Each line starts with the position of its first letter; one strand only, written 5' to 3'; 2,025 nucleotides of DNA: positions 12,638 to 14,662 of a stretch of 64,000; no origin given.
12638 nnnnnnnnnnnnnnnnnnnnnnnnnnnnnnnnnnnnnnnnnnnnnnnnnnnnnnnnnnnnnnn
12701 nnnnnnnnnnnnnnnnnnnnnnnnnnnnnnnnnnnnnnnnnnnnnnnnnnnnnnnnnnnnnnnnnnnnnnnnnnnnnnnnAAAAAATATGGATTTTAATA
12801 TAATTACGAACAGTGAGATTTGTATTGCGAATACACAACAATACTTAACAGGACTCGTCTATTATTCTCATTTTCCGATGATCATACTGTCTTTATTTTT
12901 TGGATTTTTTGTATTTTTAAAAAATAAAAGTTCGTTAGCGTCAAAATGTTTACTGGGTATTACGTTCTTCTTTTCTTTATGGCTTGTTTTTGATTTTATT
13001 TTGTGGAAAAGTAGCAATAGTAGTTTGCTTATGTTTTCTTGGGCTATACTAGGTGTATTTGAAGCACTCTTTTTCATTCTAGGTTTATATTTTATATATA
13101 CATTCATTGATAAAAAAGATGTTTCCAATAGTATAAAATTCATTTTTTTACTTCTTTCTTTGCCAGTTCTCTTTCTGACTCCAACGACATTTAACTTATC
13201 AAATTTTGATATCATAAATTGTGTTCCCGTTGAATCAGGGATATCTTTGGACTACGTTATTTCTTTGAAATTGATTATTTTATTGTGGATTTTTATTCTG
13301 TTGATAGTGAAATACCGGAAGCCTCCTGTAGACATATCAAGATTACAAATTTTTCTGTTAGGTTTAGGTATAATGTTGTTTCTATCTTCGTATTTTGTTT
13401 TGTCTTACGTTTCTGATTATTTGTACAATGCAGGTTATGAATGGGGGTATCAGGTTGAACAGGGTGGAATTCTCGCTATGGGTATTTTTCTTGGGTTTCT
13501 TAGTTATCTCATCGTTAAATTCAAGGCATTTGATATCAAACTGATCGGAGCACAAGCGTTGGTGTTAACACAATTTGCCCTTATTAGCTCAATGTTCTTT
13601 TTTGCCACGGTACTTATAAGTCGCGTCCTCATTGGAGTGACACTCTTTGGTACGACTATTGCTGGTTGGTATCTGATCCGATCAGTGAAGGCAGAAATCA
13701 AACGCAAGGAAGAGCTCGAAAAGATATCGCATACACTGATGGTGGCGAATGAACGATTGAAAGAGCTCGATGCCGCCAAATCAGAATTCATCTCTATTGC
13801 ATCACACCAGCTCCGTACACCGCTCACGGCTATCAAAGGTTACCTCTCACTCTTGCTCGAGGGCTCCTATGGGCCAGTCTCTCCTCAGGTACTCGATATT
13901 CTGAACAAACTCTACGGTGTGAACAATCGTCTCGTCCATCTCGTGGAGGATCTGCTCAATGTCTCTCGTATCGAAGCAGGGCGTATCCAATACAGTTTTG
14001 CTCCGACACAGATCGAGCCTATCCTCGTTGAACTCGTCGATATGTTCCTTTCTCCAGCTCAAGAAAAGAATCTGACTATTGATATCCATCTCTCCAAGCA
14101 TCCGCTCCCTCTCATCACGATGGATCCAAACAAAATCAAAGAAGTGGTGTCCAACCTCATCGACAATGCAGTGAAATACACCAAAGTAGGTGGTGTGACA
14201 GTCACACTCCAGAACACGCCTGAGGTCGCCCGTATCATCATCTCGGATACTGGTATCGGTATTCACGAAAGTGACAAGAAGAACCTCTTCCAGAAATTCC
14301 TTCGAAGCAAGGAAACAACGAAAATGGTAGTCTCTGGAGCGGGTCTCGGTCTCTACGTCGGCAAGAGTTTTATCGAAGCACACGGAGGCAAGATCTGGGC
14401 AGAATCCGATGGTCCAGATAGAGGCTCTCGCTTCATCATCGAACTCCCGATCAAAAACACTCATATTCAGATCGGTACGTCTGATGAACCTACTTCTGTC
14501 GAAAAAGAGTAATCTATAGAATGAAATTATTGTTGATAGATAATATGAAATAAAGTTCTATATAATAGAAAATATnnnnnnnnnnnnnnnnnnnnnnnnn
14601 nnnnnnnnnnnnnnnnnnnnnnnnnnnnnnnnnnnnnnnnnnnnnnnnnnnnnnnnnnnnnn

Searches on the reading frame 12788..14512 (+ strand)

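Call 57: search_protein_families(library=pfam, proteins=[window:12788-14512:+], max_evalue=0.001)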
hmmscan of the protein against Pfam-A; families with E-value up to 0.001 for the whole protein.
window:12788-14512:+ (574 aa): 3 families
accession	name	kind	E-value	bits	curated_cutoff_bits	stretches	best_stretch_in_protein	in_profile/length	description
PF02518.31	HATPase_c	-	6.2e-25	88.2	26.4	1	446-556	2-110/111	Histidine kinase-, DNA gyrase B-, and HSP90-like ATPase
PF00512.31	HisKA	-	3.9e-17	62.5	26.9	1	330-398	1-66/66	His Kinase A (phospho-acceptor) domain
PF13589.12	HATPase_c_3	-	0.00016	22.1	25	1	451-524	4-79/137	Histidine kinase-, DNA gyrase B-, and HSP90-like ATPase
